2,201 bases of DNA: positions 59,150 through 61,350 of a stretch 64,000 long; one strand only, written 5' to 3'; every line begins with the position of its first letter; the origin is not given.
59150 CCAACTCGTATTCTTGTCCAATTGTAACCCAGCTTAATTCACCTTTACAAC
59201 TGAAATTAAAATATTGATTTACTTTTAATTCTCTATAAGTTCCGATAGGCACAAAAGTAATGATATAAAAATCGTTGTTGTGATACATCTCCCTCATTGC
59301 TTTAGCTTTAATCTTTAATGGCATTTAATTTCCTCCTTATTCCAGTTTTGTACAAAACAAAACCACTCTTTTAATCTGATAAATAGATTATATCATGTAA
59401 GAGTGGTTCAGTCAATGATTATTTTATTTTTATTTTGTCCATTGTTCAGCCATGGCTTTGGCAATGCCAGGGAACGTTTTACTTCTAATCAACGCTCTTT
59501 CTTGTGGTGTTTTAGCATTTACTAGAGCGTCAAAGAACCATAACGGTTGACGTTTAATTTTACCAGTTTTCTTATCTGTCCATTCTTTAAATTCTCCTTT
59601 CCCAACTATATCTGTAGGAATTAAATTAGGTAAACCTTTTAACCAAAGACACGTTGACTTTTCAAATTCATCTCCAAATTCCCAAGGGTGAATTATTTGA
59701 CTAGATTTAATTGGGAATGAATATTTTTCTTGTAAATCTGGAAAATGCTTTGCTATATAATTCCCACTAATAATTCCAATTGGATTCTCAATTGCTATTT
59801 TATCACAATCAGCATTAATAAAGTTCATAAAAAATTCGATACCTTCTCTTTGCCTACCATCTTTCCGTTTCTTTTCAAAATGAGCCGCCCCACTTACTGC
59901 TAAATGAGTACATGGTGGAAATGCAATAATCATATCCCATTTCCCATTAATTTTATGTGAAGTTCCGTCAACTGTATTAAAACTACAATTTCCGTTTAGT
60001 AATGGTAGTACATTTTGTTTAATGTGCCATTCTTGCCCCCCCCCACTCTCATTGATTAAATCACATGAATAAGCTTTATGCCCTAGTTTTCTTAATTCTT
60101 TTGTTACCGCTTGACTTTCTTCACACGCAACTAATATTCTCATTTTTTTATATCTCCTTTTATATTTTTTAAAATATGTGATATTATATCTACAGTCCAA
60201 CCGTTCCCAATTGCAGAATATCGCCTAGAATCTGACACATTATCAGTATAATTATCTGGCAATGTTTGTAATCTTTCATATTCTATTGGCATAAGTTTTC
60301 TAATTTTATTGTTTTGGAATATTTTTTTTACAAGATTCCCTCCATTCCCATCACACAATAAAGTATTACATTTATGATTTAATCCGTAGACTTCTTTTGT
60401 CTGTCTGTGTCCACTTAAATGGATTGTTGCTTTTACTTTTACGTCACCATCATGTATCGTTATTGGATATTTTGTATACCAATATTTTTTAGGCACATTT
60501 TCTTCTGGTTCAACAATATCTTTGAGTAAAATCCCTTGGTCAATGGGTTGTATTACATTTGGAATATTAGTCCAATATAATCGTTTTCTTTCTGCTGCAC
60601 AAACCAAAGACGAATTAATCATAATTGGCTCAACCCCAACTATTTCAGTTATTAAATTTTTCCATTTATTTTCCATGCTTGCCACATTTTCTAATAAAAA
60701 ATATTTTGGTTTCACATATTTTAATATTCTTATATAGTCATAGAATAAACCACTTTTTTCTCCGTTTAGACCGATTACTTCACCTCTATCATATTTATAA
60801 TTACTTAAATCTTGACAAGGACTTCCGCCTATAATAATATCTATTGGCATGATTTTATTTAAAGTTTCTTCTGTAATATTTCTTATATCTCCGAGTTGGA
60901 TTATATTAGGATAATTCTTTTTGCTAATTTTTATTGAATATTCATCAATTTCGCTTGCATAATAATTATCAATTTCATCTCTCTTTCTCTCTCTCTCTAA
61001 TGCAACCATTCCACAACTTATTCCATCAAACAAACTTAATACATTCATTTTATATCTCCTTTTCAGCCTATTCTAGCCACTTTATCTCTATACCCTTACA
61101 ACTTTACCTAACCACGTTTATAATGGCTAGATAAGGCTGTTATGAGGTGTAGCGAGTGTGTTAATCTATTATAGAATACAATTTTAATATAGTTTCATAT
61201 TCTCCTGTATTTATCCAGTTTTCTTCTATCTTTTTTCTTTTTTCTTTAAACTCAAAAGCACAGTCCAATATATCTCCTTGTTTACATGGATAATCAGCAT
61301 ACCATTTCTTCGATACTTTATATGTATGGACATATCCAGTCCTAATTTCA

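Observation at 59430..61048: Canonical Dcm methyltransferase translationally coupled to a divergent MTase-like paralog lacking the SAM-binding motif I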

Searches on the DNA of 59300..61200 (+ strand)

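Call 6: search_dna_similar(query=window:59300-61200:+, collection=phages, mode=distant, max_rows=20)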
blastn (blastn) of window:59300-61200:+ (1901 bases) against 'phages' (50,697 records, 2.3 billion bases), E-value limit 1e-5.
Records with a match: 32; places in all: 32; records where one place covers at least 80% of the query: 0.
Best place of each record, by identity: 60-80% 32.
By first word of the organism name: Flavobacterium 6; Cellulophaga 5; Pelagibacter 3; Pseudoalteromonas 3; Vibrio 3; Bacteroides 2; Raoultella 2; Microcystis 1; Microviridae 1; uncultured 1; and 5 more.
By host as written in the record: - 7; Cellulophaga baltica #18 3; Cellulophaga baltica NN016046 2; Candidatus Pelagibacter sp. HTCC7211 2; Pseudoalteromonas sp. 2; Bacteroides uniformis BG2 2; Raoultella sp. CEMTC 2544 2; Microcystis aeruginosa FACHB-942 1; and 11 more.
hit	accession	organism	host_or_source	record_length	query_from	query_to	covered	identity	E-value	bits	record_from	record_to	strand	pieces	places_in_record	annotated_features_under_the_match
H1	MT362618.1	Microcystis phage MaeS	Microcystis aeruginosa FACHB-942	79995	868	1677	43%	64.2%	3e-23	116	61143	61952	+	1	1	DNA-cytosine methyltransferase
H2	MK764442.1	Flavobacterium phage FPSV-S1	Flavobacterium psychrophilum F026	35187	1248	1752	27%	65.7%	2e-19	104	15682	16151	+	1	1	site-specific DNA methylase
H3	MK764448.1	Flavobacterium phage FPSV-S27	Flavobacterium psychrophilum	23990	1248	1752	27%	65.7%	2e-19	104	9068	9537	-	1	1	site-specific DNA methylase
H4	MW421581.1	Flavobacterium phage FPSV-S4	Flavobacterium psychrophilum strain ...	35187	1248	1752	27%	65.7%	2e-19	104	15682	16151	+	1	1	record has no annotation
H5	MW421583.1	Flavobacterium phage FPSV-F8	Flavobacterium psychrophilum strain ...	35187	1248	1752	27%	65.7%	2e-19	104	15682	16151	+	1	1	record has no annotation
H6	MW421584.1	Flavobacterium phage FPSV-D3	Flavobacterium psychrophilum strain ...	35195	1248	1752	27%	65.7%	2e-19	104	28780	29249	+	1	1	record has no annotation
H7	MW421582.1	Flavobacterium phage FPSV-S8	Flavobacterium psychrophilum strain ...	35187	1248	1752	27%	65.7%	2e-19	104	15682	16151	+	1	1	record has no annotation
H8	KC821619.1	Cellulophaga phage phi18:1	Cellulophaga baltica #18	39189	128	1401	21%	74.7%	3e-11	259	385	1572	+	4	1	hypothetical protein (x2) | DNA methylase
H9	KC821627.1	Cellulophaga phage phi18:2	Cellulophaga baltica #18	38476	128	1401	21%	74.7%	3e-11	259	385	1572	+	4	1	hypothetical protein (x2) | DNA methylase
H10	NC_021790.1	Cellulophaga phage phi18:1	Cellulophaga baltica #18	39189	128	1401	21%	74.7%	3e-11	259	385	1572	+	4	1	DNA methyltransferase (x2) | hypothetical protein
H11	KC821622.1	Cellulophaga phage phi46:3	Cellulophaga baltica NN016046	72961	310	643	18%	77.6%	4e-66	260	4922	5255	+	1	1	hypothetical protein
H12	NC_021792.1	Cellulophaga phage phi46:3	Cellulophaga baltica NN016046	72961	310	643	18%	77.6%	4e-66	260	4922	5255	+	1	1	DNA methyltransferase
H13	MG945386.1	Microviridae sp.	pig feces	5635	471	844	20%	67.2%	2e-18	100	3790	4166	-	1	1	similar to hypothetical protein (x2)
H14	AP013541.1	uncultured phage_MedDCM-OCT-S42-C7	metagenomic fosmid library constructed ...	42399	1210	1673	17%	70.8%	2e-13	148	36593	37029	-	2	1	Site-specific DNA methylase (Dcm)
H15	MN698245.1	Pelagibacter phage HTVC111P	Candidatus Pelagibacter sp. HTCC7211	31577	323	845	14%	78.3%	2e-12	217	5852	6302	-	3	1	putative DNA cytosine methyltransferase | DnaD domain protein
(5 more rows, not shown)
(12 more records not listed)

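Call 34: get_annotated_region(hit=H13, flank=6000)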
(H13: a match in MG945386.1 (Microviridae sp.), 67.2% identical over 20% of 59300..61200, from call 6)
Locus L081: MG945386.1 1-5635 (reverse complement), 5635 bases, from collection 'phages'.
description: UNVERIFIED: Microviridae sp. isolate 3226-1711, complete genome.
organism: Microviridae sp. (NCBI taxid 2202644)
taxonomy: Viruses; Monodnaviria; Sangervirae; Phixviricota; Malgrandaviricetes; Petitvirales; Microviridae
host: -; source: pig feces; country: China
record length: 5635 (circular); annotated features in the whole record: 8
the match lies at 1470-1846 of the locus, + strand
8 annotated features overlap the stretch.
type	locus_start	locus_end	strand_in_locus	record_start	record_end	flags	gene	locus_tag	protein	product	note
misc_feature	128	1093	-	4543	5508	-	-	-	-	-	similar to VP2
misc_feature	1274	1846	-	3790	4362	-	-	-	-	-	similar to hypothetical protein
misc_feature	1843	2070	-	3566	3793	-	-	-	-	-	similar to hypothetical protein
misc_feature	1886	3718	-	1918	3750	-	-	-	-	-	similar to VP1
misc_feature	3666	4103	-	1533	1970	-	-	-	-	-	similar to VP3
misc_feature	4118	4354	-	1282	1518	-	-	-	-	-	similar to VP5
misc_feature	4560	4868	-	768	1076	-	-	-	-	-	similar to VP4-2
misc_feature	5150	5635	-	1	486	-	-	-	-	-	similar to VP4-1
